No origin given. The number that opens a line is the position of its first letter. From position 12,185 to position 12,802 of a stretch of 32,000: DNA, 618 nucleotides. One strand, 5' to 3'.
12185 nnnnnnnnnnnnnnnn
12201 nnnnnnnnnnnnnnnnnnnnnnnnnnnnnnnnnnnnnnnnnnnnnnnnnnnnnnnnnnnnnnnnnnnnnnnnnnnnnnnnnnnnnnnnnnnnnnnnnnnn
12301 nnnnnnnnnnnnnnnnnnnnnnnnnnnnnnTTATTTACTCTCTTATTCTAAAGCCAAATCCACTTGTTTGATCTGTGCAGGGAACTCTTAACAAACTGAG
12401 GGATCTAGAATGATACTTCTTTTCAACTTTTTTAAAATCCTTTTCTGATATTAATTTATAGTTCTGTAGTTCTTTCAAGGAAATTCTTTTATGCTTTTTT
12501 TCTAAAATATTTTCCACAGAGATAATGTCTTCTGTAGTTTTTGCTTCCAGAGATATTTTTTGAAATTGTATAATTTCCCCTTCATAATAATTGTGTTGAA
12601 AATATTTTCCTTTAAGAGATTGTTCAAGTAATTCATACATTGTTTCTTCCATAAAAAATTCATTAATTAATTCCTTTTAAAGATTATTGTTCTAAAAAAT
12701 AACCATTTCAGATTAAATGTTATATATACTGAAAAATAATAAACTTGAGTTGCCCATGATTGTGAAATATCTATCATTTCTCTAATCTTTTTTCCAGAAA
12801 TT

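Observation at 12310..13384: Cassette-like duplication: identical flanks enclose two unrelated small ORFs next to the recombinase pair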

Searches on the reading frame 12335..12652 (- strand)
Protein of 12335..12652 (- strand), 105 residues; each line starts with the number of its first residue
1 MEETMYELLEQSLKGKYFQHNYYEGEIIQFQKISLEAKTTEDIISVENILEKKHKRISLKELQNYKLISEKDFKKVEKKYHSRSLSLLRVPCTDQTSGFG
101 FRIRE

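Call 7: search_protein_families(library=pfam, proteins=[window:12335-12652:-], max_evalue=0.1)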
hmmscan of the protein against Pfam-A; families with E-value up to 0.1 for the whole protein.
window:12335-12652:- (105 aa): 5 families
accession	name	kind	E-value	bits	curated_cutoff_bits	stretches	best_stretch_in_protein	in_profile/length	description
PF00255.25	GSHPx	-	0.004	17.1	27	0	5-53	1-49/108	Glutathione peroxidase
PF16818.11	SLM4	-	0.0052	17.2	27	1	6-83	8-85/160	Protein SLM4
PF19578.4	DUF6090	-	0.0091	16.3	23.5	1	20-80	21-80/182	Family of unknown function (DUF6090)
PF21743.3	PTM_DIR17_Tudor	-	0.087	13.1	27.2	0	16-32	6-22/48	PTM/DIR17-like, Tudor domain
PF12529.13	Xylo_C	-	0.095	12.8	25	1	16-75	76-138/182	Xylosyltransferase C terminal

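Call 10: find_encoding_contigs(protein=window:12335-12652:-, flank=6000, max_places=10)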
Protein window:12335-12652:- (105 aa): 2 contigs read that carry it; 1 place shown.
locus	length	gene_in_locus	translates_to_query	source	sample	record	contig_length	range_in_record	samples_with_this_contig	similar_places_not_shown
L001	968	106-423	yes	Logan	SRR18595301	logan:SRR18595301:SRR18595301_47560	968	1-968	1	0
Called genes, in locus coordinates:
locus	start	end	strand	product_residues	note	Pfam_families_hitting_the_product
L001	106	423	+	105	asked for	-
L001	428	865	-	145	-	PF07508:Recombinase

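Call 15: find_homologous_proteins(query=window:12335-12652:-, max_evalue=0.01)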
Query window:12335-12652:- (105 aa): 1 proteins with E <= 0.01 among 3 candidates.
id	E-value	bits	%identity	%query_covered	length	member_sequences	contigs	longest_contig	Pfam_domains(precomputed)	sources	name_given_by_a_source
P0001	1.4e-57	209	100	96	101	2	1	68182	-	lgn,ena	-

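Call 38: predict_structure(protein=window:12338-12652:-)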
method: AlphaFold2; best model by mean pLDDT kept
length: 105 residues; sequences in the alignment: 1
mean_pLDDT: 54.4   pTM: 0.44
mean pLDDT of the five models: 54.4, 49.4, 41.9, 35.6, 35.5
residues with pLDDT >= 90: 0; 70-90: 15; 50-70: 50; < 50: 40
segments of 3 or more residues with pLDDT < 50: 1-36, 103-105
pLDDT, mean of each block of 10 residues (from residue 1): 42 40 34 47 62 70 70 69 58 53 51
secondary structure, 60 per line:
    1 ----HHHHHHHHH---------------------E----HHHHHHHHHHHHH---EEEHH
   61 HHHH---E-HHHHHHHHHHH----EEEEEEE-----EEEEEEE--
elements in order: H5-13 H40-52 E56-58 H59-64 H70-80 E85-91 E97-103
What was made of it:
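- Tried and rejected: The single-sequence AF2 model of ORF105 was too poor to use (pLDDT 54, call 38).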

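Call 42: search_protein_representatives(protein=window:12338-12652:-)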
Query: 105 residues. Proteins with E-value up to 0.001 (for the whole library): 5; up to 1e-10: 2; up to 1e-30: 1. The best 5 are listed.
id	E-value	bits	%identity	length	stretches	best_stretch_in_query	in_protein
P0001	4.5e-58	209.4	100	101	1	5-105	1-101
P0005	1.5e-18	82.8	48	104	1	1-104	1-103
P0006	7.2e-06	42.2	40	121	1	4-81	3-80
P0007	1.0e-04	38.5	31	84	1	4-83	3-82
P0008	4.0e-04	36.6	41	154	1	2-82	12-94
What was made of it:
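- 12335..12652 (-): ORF105, a member of a small uncharacterised family found in other genomic contexts. Here it is driven by the ORF101-type leader and MEE start. phmmer hits P0005 (48% identity, E 1.5e-18) and P0006-P0008 (call 42).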

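Call 44: find_encoding_contigs(protein=P0005, flank=5000, max_places=6)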
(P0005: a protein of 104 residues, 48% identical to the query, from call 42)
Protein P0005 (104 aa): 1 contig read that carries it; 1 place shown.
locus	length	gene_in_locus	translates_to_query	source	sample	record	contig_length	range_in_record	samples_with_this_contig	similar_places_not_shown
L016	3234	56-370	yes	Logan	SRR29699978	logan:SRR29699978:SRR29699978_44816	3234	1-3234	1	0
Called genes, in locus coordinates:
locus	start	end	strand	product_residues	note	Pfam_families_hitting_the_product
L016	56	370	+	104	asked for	-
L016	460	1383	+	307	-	PF02661:Fic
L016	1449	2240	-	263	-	PF01925:TauE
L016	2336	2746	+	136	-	-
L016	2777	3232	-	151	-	?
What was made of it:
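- On Toxin-antitoxin or anti-phage defence module: The only lead is that one ORF105 homolog lies upstream of a Fic gene (call 44).
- ORF105 is 48% identical over its full length to P0005, which lies in a different genomic context next to a Fic gene (calls 42, 44).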

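Call 45: find_encoding_contigs(protein=P0006, flank=5000, max_places=6)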
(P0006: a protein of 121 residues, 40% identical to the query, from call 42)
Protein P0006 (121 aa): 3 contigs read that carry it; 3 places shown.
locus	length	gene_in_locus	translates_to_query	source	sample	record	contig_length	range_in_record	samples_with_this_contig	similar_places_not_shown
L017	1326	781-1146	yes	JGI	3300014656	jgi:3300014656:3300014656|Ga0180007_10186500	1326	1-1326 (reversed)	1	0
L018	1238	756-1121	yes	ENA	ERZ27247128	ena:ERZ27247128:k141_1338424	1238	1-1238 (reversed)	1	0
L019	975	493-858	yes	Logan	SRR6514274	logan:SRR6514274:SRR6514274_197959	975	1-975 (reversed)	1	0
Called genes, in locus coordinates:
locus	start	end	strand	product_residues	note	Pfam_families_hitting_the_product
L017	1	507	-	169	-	?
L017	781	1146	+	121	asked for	-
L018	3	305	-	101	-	?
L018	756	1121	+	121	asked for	-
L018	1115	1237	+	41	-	?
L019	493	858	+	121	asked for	-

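Call 46: find_encoding_contigs(protein=P0008, flank=5000, max_places=6)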
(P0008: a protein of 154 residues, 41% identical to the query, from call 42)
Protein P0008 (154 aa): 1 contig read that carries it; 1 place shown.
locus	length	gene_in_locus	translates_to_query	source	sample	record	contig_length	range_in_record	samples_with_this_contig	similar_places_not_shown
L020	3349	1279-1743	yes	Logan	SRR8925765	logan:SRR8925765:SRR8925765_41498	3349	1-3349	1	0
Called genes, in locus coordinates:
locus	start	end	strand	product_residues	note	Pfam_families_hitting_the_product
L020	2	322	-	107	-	?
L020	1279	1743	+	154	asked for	-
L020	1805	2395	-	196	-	-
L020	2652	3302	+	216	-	PF00702:Hydrolase, PF13419:HAD_2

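Call 47: find_encoding_contigs(protein=P0007, flank=5000, max_places=6)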
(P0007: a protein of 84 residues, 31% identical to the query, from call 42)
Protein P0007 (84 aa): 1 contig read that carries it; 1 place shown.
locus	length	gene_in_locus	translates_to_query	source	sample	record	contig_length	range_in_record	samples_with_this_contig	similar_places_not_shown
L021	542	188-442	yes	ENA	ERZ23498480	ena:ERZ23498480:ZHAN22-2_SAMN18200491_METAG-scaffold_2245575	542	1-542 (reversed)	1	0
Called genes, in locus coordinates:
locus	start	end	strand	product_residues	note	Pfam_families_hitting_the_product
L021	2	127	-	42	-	?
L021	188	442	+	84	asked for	-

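Call 51: search_protein_families(library=pfam, alignment_id=A5, max_evalue=0.05)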
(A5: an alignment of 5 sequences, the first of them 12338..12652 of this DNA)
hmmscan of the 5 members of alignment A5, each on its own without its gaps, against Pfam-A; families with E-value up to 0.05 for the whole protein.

A. member 1, window:12338-12652:- (105 aa): 3 families
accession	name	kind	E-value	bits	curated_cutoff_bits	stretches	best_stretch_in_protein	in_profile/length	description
PF00255.25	GSHPx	-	0.004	17.1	27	0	5-53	1-49/108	Glutathione peroxidase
PF16818.11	SLM4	-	0.0052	17.2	27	1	6-83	8-85/160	Protein SLM4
PF19578.4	DUF6090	-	0.0091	16.3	23.5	1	20-80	21-80/182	Family of unknown function (DUF6090)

B. families by the number of members that match (of 5 scanned): 5 families
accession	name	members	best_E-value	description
PF00255.25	GSHPx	1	0.004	Glutathione peroxidase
PF16818.11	SLM4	1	0.0052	Protein SLM4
PF15781.12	ParE-like_toxin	1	0.0064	ParE-like toxin of type II bacterial toxin-antitoxin system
PF19578.4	DUF6090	1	0.0091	Family of unknown function (DUF6090)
PF14183.11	YwpF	1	0.032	YwpF-like protein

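Call 52: search_protein_families(library=padloc, proteins=[window:12338-12652:-, P0005, P0008], max_evalue=0.05)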
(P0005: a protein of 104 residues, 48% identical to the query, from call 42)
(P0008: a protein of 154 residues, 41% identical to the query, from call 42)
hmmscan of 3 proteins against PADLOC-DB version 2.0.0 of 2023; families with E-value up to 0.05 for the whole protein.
window:12338-12652:- (105 aa): 1 family
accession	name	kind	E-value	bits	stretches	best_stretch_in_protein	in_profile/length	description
PDLC03469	REase_II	-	0.016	12.2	1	2-87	364-449/522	Type II restriction enzyme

P0005 (104 aa): 0 families

P0008 (154 aa): 0 families

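Call 53: search_protein_families(library=phrogs, proteins=[window:12338-12652:-], max_evalue=0.01)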
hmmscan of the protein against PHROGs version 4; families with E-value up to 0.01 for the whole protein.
window:12338-12652:- (105 aa): 0 families

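Call 54: search_protein_families(library=ncbifam, proteins=[window:12338-12652:-], max_evalue=0.01)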
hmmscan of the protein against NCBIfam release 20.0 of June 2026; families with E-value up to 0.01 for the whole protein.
window:12338-12652:- (105 aa): 0 families
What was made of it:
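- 12335..12652 (-): No hits in Pfam, PADLOC, PHROGs or NCBIfam (calls 51-54).
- There are no toxin, immunity or defence hits (calls 51-54).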

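Call 55: list_cluster_members(proteins=[window:12338-12652:-, P0001, P0002, window:13206-13493:-, window:11893-12327:+])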
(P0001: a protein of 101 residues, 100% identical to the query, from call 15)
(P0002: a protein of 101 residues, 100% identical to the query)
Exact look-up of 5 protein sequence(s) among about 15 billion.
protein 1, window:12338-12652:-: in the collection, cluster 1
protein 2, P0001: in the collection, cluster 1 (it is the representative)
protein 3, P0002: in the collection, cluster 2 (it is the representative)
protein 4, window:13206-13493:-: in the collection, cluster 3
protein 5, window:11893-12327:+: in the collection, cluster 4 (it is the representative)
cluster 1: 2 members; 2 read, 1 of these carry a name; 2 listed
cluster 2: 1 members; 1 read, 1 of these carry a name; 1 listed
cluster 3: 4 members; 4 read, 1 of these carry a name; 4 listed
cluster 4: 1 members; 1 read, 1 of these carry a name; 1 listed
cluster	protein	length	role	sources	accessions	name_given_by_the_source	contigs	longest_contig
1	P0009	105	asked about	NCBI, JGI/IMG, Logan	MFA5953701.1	MAG: hypothetical protein WC812_03845 [Candidatus Pacearchaeota archaeon] | hypothetical protein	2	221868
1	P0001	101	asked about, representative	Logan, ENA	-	-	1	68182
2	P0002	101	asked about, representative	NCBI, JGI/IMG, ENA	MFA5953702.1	MAG: hypothetical protein WC812_03850 [Candidatus Pacearchaeota archaeon] | hypothetical protein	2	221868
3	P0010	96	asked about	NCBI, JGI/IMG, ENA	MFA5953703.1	MAG: DUF4389 domain-containing protein [Candidatus Pacearchaeota archaeon] | hypothetical protein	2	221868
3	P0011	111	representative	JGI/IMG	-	-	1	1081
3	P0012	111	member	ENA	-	-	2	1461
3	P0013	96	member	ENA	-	-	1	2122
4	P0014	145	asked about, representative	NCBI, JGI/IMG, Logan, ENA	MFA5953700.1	MAG: recombinase family protein [Candidatus Pacearchaeota archaeon] | DNA invertase Pin-like site-specific DNA recombinase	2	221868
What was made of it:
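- The NCBI MAG has consecutive proteins MFA5953700-703 in the order Rec, ORF105, ORF101, DUF4389 (call 55). The window comes from a metagenome-assembled genome (call 55). ORF101 and DUF4389 are not recorded from Logan (call 55).
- Tried and rejected: The 15-billion-protein collection holds no other strain with 90% or more Rec identity (call 55).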

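Call 57: find_encoding_contigs(protein=P0013, flank=5000, max_places=6)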
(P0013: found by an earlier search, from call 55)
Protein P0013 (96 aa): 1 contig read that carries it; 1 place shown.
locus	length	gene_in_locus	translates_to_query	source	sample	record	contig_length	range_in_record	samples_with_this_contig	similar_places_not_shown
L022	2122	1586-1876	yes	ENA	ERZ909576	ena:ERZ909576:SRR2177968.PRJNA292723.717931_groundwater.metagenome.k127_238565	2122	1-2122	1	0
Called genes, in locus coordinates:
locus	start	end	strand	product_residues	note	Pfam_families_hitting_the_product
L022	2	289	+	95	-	?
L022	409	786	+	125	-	PF00828:Ribosomal_L27A (weak)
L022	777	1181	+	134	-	PF00572:Ribosomal_L13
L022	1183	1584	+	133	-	PF00380:Ribosomal_S9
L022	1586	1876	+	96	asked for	PF14333:DUF4389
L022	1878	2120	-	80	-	?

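Call 58: find_encoding_contigs(protein=P0012, flank=5000, max_places=6)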
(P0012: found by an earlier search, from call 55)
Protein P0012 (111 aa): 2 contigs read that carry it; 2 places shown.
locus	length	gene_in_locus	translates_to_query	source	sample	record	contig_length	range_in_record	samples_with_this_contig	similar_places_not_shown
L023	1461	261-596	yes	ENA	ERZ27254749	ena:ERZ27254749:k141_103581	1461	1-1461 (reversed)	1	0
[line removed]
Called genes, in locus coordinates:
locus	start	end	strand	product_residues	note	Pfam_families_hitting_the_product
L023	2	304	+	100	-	?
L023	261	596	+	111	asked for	PF14333:DUF4389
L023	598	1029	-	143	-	PF07508:Recombinase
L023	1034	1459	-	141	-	?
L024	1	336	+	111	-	?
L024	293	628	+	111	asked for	PF14333:DUF4389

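Call 59: find_encoding_contigs(protein=P0011, flank=5000, max_places=6)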
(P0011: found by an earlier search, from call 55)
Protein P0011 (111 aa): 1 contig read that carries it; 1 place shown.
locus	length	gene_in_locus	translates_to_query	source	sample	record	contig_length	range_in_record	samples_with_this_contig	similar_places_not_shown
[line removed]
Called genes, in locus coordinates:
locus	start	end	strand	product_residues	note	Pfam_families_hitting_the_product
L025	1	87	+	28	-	PF00380:Ribosomal_S9 (weak)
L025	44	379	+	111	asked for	PF14333:DUF4389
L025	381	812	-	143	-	PF07508:Recombinase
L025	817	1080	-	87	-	?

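Call 65: search_solved_structures(query=A5, max_evalue=1)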
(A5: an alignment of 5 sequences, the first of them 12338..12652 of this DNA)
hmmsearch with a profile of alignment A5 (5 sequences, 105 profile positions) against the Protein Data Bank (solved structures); distinct sequences matched with E-value up to 1: 2.
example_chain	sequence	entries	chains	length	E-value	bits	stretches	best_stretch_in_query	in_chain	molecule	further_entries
1vst_A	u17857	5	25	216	0.41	14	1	9-68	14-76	Uracil phosphoribosyltransferase | Probable uracil phosphoribosyltransferase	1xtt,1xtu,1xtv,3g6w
6msp_A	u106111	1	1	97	0.96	12.8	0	14-91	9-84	De novo Designed Protein Foldit3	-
